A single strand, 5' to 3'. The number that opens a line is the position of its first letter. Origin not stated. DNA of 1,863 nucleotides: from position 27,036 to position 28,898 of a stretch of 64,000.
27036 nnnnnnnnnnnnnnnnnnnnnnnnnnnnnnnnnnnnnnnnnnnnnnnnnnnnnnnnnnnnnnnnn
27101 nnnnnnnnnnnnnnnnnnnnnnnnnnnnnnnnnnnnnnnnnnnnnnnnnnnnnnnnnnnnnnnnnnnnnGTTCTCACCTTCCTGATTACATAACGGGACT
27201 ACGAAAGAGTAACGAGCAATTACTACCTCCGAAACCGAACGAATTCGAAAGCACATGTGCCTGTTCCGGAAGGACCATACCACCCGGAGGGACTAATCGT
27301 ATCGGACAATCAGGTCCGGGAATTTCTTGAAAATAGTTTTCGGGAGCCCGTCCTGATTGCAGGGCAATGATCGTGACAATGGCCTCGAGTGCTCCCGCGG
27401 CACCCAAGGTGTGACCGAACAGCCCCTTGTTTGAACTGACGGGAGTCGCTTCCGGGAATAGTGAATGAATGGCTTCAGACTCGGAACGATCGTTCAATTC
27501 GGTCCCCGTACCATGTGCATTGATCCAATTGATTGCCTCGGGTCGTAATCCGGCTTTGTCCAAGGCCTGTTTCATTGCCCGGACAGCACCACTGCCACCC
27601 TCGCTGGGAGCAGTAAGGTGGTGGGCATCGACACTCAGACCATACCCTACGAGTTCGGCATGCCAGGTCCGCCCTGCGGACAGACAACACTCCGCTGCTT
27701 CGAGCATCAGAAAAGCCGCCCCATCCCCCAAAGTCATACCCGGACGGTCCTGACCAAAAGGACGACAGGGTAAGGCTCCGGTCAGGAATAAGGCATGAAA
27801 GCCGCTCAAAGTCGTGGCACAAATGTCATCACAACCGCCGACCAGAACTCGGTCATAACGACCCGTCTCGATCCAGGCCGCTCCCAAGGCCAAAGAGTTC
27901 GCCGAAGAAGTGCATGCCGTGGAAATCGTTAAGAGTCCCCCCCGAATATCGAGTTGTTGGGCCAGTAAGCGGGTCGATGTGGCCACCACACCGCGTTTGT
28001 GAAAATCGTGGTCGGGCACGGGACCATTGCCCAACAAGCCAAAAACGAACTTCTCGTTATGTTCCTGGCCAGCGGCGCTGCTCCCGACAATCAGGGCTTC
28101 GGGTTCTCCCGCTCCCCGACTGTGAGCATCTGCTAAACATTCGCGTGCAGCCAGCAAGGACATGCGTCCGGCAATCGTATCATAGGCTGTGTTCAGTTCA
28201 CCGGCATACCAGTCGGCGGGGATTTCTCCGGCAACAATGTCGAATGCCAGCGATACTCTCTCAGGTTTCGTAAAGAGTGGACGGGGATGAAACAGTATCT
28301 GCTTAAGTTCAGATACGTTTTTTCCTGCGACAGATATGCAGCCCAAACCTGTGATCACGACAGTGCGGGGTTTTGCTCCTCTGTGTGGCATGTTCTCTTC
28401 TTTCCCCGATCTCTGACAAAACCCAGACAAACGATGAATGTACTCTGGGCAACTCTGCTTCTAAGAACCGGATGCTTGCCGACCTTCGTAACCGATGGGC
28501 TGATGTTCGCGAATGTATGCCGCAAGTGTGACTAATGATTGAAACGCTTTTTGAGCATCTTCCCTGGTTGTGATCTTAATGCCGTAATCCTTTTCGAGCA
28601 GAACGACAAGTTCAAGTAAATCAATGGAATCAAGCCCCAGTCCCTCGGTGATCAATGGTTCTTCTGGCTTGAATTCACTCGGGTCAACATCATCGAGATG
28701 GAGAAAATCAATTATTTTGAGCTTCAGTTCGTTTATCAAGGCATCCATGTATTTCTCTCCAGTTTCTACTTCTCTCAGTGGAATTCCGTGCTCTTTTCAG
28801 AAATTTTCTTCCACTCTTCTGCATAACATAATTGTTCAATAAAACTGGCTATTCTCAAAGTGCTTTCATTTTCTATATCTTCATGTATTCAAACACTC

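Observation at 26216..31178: Compact lipid or polyketide-like module: B12-radical SAM, dedicated ACP, ketosynthase, and a Cys-to-Gln ketosynthase-like partner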

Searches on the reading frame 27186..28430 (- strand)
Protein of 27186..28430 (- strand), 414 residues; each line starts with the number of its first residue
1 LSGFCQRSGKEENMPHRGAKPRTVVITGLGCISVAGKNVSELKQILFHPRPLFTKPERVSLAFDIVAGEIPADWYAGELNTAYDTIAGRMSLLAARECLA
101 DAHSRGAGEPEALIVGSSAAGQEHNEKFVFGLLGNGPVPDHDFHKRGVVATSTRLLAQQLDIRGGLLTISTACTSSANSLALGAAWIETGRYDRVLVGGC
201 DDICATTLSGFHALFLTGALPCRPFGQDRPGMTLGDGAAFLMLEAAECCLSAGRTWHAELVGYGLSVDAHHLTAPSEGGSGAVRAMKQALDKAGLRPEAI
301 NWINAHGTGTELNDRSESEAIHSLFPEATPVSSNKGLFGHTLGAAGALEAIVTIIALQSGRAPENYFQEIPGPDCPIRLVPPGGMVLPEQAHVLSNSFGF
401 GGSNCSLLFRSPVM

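Call 3: search_protein_families(library=pfam, proteins=[window:27186-28430:-], max_evalue=0.01)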
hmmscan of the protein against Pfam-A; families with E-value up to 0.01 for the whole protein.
window:27186-28430:- (414 aa): 4 families
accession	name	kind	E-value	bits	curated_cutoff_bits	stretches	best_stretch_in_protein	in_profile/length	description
PF02801.28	Ketoacyl-synt_C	-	2.2e-30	105.5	20.8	1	257-365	1-115/119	Beta-ketoacyl synthase, C-terminal domain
PF00109.32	ketoacyl-synt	-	5.3e-19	69.2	20.8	1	22-246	2-249/252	Beta-ketoacyl synthase, N-terminal domain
PF08545.16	ACP_syn_III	-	0.00082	19.7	24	0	169-203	3-37/80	3-Oxoacyl-[acyl-carrier-protein (ACP)] synthase III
PF00108.29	Thiolase_N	-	0.0014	18.5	26.4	1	163-203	75-115/260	Thiolase, N-terminal domain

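Call 4: search_protein_families(library=ncbifam, proteins=[window:27186-28430:-], max_evalue=0.01)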
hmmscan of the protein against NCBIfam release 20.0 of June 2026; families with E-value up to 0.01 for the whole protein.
window:27186-28430:- (414 aa): 32 families (the best 25 are shown)
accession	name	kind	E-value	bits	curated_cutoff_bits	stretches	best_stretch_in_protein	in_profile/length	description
NF006618.0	PRK09185.1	subfamily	4.6e-87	292.6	407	1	23-410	4-391/394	beta-ketoacyl-ACP synthase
TIGR03150.1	fabF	equivalog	4e-72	243.1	493.75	1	22-410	1-407/407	beta-ketoacyl-ACP synthase II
NF005589.0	PRK07314.1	subfamily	5.3e-71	239.5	387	1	22-410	4-410/413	beta-ketoacyl-ACP synthase II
NF004970.0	PRK06333.1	subfamily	1.1e-61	209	525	1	154-410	154-420/424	beta-ketoacyl-ACP synthase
NF004618.0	PRK05952.1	equivalog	3.2e-60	204.1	455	1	92-408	62-379/384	beta-ketoacyl-ACP synthase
NF058662.1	cispenta_AmcF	equivalog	5.8e-58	196.7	325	1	119-410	75-368/369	cispentacin biosynthesis acyltransferase subunit AmcF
NF006587.0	PRK09116.1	equivalog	9e-58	195.9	470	1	160-410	151-405/408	beta-ketoacyl-ACP synthase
NF006274.0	PRK08439.1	equivalog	2.1e-56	191.5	621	1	90-410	75-404/406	beta-ketoacyl-ACP synthase II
NF005076.0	PRK06501.1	equivalog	2.6e-51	174.9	629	1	140-409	142-420/425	beta-ketoacyl-ACP synthase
NF006434.0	PRK08722.1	equivalog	4e-45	154.4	759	1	157-410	148-412/414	beta-ketoacyl-ACP synthase II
NF005916.1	PRK07910.1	equivalog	5.7e-45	154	560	1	158-409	156-415/418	KasA/KasB family beta-ketoacyl-ACP synthase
NF005935.0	PRK07967.1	equivalog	6.3e-44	150.4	630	1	22-410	2-402/406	beta-ketoacyl-ACP synthase I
NF005490.0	PRK07103.1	equivalog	1.7e-42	145.9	445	1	22-410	4-411/414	polyketide beta-ketoacyl:acyl carrier protein synthase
NF053555.1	prodigi_MBC_PigJ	equivalog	2.4e-26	92.3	900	1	152-367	492-706/759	prodigiosin MBC biosynthesis protein PigJ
NF045894.1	PKS_plus_SDR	equivalog_domain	5.5e-21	74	1740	1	152-371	153-379/1515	type I polyketide synthase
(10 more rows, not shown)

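Call 7: search_solved_structures(query=window:27186-28430:-, max_evalue=1e-20)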
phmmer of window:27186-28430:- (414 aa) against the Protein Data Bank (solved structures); distinct sequences matched with E-value up to 1e-20: 74 (the best 60 are shown).
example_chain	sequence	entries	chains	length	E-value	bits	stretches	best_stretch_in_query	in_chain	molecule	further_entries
6qsp_A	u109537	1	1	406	4.9e-52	180.4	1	25-409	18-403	Beta-ketoacyl synthase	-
4ls5_A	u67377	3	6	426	2.4e-50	174.8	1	90-410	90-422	3-oxoacyl-[acyl-carrier-protein] synthase 2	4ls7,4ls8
8z5c_A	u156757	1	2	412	2.5e-50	174.7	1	22-410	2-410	3-oxoacyl-[acyl-carrier-protein] synthase 2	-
4ls6_A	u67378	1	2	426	3.7e-50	174.2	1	91-410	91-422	3-oxoacyl-[acyl-carrier-protein] synthase 2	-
4b7v_A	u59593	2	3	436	5.5e-50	173.6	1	12-410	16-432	3-OXOACYL-[ACYL-CARRIER-PROTEIN] SYNTHASE 2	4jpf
2gqd_A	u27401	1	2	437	7.2e-50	173.2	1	21-410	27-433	3-oxoacyl-[acyl-carrier-protein] synthase 2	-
4r8e_A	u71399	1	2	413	1.3e-49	172.3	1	85-411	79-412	3-oxoacyl-[acyl-carrier-protein] synthase 2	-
3o04_A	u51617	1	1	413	1.4e-49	172.3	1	164-410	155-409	beta-keto-acyl carrier protein synthase II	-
2gfw_A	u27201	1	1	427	1.7e-49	172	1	116-410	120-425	3-oxoacyl-[acyl-carrier-protein] synthase 2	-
8z5e_A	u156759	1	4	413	1.8e-49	171.9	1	22-410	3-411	3-oxoacyl-[acyl-carrier-protein] synthase 2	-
1j3n_A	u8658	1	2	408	2e-49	171.7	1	22-410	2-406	3-oxoacyl-(acyl-carrier protein) synthase II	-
8z5d_A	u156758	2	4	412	2e-49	171.7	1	22-410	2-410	3-oxoacyl-[acyl-carrier-protein] synthase 2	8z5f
5sxo_A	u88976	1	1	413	2.7e-49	171.3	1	164-410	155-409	3-oxoacyl-[acyl-carrier-protein] synthase 2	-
6okg_A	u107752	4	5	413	3.8e-49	170.8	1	116-410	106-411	3-oxoacyl-[acyl-carrier-protein] synthase 2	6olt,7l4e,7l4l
6kxd_A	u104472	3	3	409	4.1e-49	170.7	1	21-409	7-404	Ketosynthase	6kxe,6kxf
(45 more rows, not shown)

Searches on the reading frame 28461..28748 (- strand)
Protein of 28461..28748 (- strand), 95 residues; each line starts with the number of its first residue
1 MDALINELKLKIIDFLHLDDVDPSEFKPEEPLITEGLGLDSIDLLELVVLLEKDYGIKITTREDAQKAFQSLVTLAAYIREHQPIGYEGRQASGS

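Call 3: search_protein_families(library=pfam, proteins=[window:28461-28748:-], max_evalue=0.01)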
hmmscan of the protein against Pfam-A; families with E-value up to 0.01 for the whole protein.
window:28461-28748:- (95 aa): 1 family
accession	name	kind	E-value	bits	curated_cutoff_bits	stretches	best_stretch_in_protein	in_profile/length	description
PF00550.31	PP-binding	-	1e-08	35.7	20.8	1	20-79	12-67/67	Phosphopantetheine attachment site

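Call 4: search_protein_families(library=ncbifam, proteins=[window:28461-28748:-], max_evalue=0.01)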
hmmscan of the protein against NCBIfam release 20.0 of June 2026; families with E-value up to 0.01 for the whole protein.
window:28461-28748:- (95 aa): 15 families
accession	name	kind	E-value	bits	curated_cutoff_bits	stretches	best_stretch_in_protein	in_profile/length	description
NF006617.0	PRK09184.1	subfamily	7.2e-21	74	70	1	2-83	12-94/96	phosphopantetheine-binding protein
NF052616.1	ACP_for_OlsHI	equivalog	1.8e-09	37.8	130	1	17-82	16-80/83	ornithine lipid biosynthesis acyl carrier protein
NF005798.0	PRK07639.1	equivalog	6.7e-09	36.1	100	1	29-85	28-84/91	petrobactin biosynthesis protein AsbD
TIGR00517.1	acyl_carrier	equivalog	2.4e-08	33.7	70.45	1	20-83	17-77/77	acyl carrier protein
NF058660.1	cispen_ACP_AmcB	equivalog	4.1e-08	33.3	80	1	21-83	18-79/80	cispentacin biosynthesis acyl carrier protein AmcB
NF002148.0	PRK00982.1-2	subfamily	2e-07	30.8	71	1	20-82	18-77/79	acyl carrier protein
NF002150.0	PRK00982.1-4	subfamily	2.2e-07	31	66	1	20-83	19-79/80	acyl carrier protein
NF002151.0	PRK00982.1-5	equivalog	1.2e-06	28.6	92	1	9-83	9-77/78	acyl carrier protein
NF002149.0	PRK00982.1-3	equivalog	6e-06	26.1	106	1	20-68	17-63/78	acyl carrier protein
NF005079.0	PRK06508.1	equivalog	6.2e-05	23.3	83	1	20-75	17-71/93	acyl carrier protein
NF003757.0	PRK05350.1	equivalog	8.8e-05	22.6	65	1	18-62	18-61/83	acyl carrier protein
NF009104.0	PRK12449.1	equivalog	0.00016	21.5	70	1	30-81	28-77/80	acyl carrier protein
NF002147.0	PRK00982.1-1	equivalog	0.00036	20.3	84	1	21-83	22-81/83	acyl carrier protein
NF040636.1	AcpM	exception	0.00045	20.2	146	1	20-64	19-61/93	meromycolate extension acyl carrier protein AcpM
NF005480.0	PRK07081.1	equivalog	0.0019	18.1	72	1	37-81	31-75/83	acyl carrier protein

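Call 76: find_related_loci(query=A6, collection=metagenome_contigs, flank=10000)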
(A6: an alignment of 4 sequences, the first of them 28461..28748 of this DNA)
Query A6 (95 aa) in metagenome_contigs; peptide patterns used: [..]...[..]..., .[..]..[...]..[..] (x = any residue, [..] = any of these).
600 stretches matched a pattern (row limit reached: there are more); 63 encode a relative of the query (tblastn E <= 1e-3); 63 distinct loci.
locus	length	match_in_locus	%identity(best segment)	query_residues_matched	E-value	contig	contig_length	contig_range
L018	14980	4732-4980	61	1-83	1e-26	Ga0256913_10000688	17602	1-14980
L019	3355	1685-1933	57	1-83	3e-26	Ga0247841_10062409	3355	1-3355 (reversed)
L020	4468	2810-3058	57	1-83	4e-26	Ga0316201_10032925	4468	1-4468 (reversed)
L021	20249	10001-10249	57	1-83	4e-26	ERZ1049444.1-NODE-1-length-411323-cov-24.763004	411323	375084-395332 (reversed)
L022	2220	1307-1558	57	1-84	3e-25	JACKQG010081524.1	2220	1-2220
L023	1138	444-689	57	1-82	5e-25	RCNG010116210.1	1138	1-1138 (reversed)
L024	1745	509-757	55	1-83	1e-24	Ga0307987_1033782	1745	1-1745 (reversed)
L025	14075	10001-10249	57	1-83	1e-24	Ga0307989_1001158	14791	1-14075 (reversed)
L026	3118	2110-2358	55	1-83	2e-24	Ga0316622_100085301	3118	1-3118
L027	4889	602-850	55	1-83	3e-24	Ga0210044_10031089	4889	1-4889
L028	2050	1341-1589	54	1-83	6e-24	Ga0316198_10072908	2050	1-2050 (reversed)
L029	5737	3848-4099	54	2-85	6e-24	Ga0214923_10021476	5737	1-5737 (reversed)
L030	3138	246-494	54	1-83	8e-24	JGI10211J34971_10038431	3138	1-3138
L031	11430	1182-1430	52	1-83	8e-24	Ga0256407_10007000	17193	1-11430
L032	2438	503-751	55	1-83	9e-24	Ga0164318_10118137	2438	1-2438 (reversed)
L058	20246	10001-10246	48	2-83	6e-19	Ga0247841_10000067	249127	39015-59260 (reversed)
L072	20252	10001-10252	44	1-84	3e-16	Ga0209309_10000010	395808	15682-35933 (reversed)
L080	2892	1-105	40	49-83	4e-5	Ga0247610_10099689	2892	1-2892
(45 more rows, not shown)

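Call 80: search_protein_families(library=pfam, proteins=[L072:4157-5743:+, L072:5753-6499:+, L072:6501-7379:+, L072:7361-7840:+, L072:7842-8261:+, L072:9358-10008:+, L072:12503-13273:+, L072:13260-13883:+, L072:14410-15627:+, L072:15567-18611:+], max_evalue=0.001)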
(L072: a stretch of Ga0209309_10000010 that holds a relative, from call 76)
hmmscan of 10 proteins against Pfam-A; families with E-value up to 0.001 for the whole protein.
L072:4157-5743:+ (528 aa): 1 family
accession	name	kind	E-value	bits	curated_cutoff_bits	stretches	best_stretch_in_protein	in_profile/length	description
PF00221.24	Lyase_aromatic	-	4.2e-160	533.9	27.3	1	26-493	1-459/466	Aromatic amino acid lyase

L072:5753-6499:+ (248 aa): 3 families
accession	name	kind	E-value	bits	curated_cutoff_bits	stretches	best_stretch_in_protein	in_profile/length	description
PF13561.12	adh_short_C2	-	1.8e-53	182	27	1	13-246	1-235/236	Enoyl-(Acyl carrier protein) reductase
PF00106.31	adh_short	-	1.5e-50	171.8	26.6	1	7-204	1-194/195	short chain dehydrogenase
PF08659.16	KR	-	2.3e-19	70.5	22.6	1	10-182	4-171/180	KR domain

L072:6501-7379:+ (292 aa): 1 family
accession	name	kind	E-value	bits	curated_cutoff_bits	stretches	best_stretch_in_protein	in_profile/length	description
PF03279.18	Lip_A_acyltrans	-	2.6e-14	53.5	22.3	1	97-289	104-294/295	Bacterial lipid A biosynthesis acyltransferase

L072:7361-7840:+ (159 aa): 0 families

L072:7842-8261:+ (139 aa): 2 families
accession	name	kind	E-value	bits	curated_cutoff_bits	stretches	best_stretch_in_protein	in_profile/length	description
PF13279.12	4HBT_2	-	1.2e-16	61.7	25.5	1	14-132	1-121/122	Thioesterase-like superfamily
PF03061.28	4HBT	-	2.2e-05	25.1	20.6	1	23-83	2-55/79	Thioesterase superfamily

L072:9358-10008:+ (216 aa): 0 families

L072:12503-13273:+ (256 aa): 2 families
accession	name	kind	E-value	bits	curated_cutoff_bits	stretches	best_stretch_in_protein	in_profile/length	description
PF01522.26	Polysacc_deac_1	-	2.8e-33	114.9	23.1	1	66-179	6-118/124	Polysaccharide deacetylase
PF10096.14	DUF2334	-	8.2e-05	22.7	26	1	78-185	15-144/203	Uncharacterized protein conserved in bacteria (DUF2334)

L072:13260-13883:+ (207 aa): 1 family
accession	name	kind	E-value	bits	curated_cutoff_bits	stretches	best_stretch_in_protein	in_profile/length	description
PF03548.22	LolA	-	5.8e-19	68.9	23.6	1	41-206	3-163/165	Outer membrane lipoprotein carrier protein LolA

L072:14410-15627:+ (405 aa): 2 families
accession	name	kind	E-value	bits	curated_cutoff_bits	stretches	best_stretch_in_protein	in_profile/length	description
PF09835.14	DUF2062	-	1e-23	84.4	27.4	1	269-401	9-145/147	Uncharacterized protein conserved in bacteria (DUF2062)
PF00535.33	Glycos_transf_2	-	9.4e-22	78.2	23.3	1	21-125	1-109/168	Glycosyl transferase family 2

L072:15567-18611:+ (1014 aa): 2 families
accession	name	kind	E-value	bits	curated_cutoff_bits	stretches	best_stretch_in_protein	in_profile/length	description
PF03176.21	MMPL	-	2.3e-19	69.9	20.5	2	275-425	134-298/333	MMPL family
PF00873.25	ACR_tran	-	5.6e-07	28.1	28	1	276-428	855-1019/1021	AcrB/AcrD/AcrF family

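Call 83: search_protein_families(library=ncbifam, proteins=[L058:5172-6596:+, L058:3592-5205:+, L058:6464-7582:+, L058:9223-9933:+, L058:12827-13606:+, L058:13545-14324:+], max_evalue=1e-10)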
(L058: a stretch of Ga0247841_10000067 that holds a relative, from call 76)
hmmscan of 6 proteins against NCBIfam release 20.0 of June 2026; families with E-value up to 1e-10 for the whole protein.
L058:5172-6596:+ (474 aa): 13 families
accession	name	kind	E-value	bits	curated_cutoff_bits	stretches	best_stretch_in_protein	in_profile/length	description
TIGR04072.2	rSAM_ladder_B12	equivalog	3.2e-115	385.3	360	1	20-471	1-441/443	lipid biosynthesis B12-binding/radical SAM protein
TIGR04385.1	B12_rSAM_cofa1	equivalog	3.1e-51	175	450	1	33-419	16-413/438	B12 lower ligand biosynthesis radical SAM protein BzaD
TIGR04428.1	B12_rSAM_trp_MT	equivalog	7.2e-45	153.4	500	2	197-398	206-419/558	tryptophan 2-C-methyltransferase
TIGR04479.1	bcpD_PhpK_rSAM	subfamily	1.5e-22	79.6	600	1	147-372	181-404/504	PhpK family radical SAM P-methyltransferase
TIGR03471.1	HpnJ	equivalog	1.1e-19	70.7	577.6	1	214-414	203-401/472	hopanoid biosynthesis associated radical SAM protein HpnJ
TIGR04013.1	B12_SAM_MJ_1487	hypoth_equivalog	3e-19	69.1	251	1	102-259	58-202/382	TIGR04013 family B12-binding domain/radical SAM domain-containing protein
NF045585.1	rSAM_slr0320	equivalog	2.7e-17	62.5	775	1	209-374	236-406/511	photosystem II high light acclimation radical SAM protein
TIGR04014.1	B12_SAM_MJ_0865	equivalog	2.2e-14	53.1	360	0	105-260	59-211/434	methyl-coenzyme M reductase glutamine C-methyltransferase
TIGR04367.1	HpnR_B12_rSAM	equivalog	7.5e-14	51.1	650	1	36-356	21-332/490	hopanoid C-3 methylase HpnR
TIGR04295.1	B12_rSAM_oligo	hypoth_equivalog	3.2e-13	49.2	400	1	34-286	22-272/422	TIGR04295 family B12-binding domain-containing radical SAM protein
TIGR02026.1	BchE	equivalog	2.6e-12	46.4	481.35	1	36-370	21-358/497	magnesium-protoporphyrin IX monomethyl ester anaerobic oxidative cyclase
NF050148.1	rSAM_ApyD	equivalog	3.4e-12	45.6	750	1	111-379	99-368/645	RiPP biosynthesis radical SAM protein ApyD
NF033070.1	rSAM_AprD4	equivalog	7e-11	41.7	500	1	206-409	194-399/456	AprD4 family radical SAM diol-dehydratase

L058:3592-5205:+ (537 aa): 8 families
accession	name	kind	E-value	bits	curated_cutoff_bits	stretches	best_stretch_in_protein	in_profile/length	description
NF006871.0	PRK09367.1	subfamily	5.6e-144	480.5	524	1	7-519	2-499/505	histidine ammonia-lyase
TIGR01225.1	hutH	equivalog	1.8e-141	472.1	539.15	1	9-518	1-495/506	histidine ammonia-lyase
NF053541.1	FlxA_rubin_TAL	equivalog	1.4e-118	396.5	700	1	17-513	2-497/498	flexirubin biosynthesis tyrosine ammonia-lyase FlxA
TIGR04475.1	Phe_D_beta_mut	equivalog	1.2e-117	393.7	800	1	13-500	7-497/510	phenylalanine aminomutase (D-beta-phenylalanine forming)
TIGR03832.1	Tyr_2_3_mutase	equivalog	2e-117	392.8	501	1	11-510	1-505/507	tyrosine 2,3-aminomutase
NF041222.1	BagA_FevW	exception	2.4e-87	293.7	1000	1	10-515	2-517/529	bagremycin/ferroverdin biosynthesis tyrosine ammonia-lyase BagA/FevW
TIGR01226.1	phe_am_lyase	equivalog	2.1e-86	290.8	519.15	1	7-472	31-501/680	phenylalanine ammonia-lyase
TIGR04473.1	taxol_Phe_23mut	exception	2.9e-58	197.7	1250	1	17-472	36-497/687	phenylalanine aminomutase (L-beta-phenylalanine forming)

L058:6464-7582:+ (372 aa): 1 family
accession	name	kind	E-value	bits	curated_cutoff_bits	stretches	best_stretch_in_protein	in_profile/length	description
NF005919.0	PRK07920.1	equivalog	1.3e-19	70.4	209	1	167-368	102-298/311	phosphatidylinositol mannoside acyltransferase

L058:9223-9933:+ (236 aa): 0 families

L058:12827-13606:+ (259 aa): 7 families
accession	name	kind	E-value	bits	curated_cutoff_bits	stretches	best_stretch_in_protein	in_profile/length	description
TIGR02764.1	spore_ybaN_pdaB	equivalog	9.8e-40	136.4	237.4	1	67-255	3-189/191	polysaccharide deacetylase family sporulation protein PdaB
TIGR04243.1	nodulat_NodB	equivalog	1.2e-37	129.3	240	1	71-231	3-163/197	chitooligosaccharide deacetylase NodB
TIGR02884.1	spore_pdaA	equivalog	3.1e-33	115.4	298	1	67-255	34-222/224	delta-lactam-biosynthetic de-N-acetylase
NF045821.1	PgAcgDacpgdA1_Bac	equivalog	1.1e-32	113.1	400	1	72-255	90-273/282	peptidoglycan-N-acetylglucosamine deacetylase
TIGR02873.1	spore_ylxY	hypoth_equivalog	5.3e-27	94.7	391.5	1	70-247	85-257/268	probable sporulation protein, polysaccharide deacetylase family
NF045820.1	PgAcgDacpgdA_Strep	equivalog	3.7e-24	85.3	800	1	68-253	266-444/463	peptidoglycan-N-acetylglucosamine deacetylase PgdA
NF045822.1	PgAcgDacpgdA2_Bac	equivalog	3e-22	79.3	400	1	69-250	69-255/274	peptidoglycan-N-acetylglucosamine deacetylase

L058:13545-14324:+ (259 aa): 2 families
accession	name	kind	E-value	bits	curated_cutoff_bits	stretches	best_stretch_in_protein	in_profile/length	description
NF053544.1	LolA2_flexi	equivalog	8.8e-21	74.2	125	1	39-239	8-207/208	flexirubin biosynthesis/transport protein LolA2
TIGR00547.2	lolA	equivalog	6.1e-18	65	112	1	44-244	6-195/202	outer membrane lipoprotein periplasmic chaperone LolA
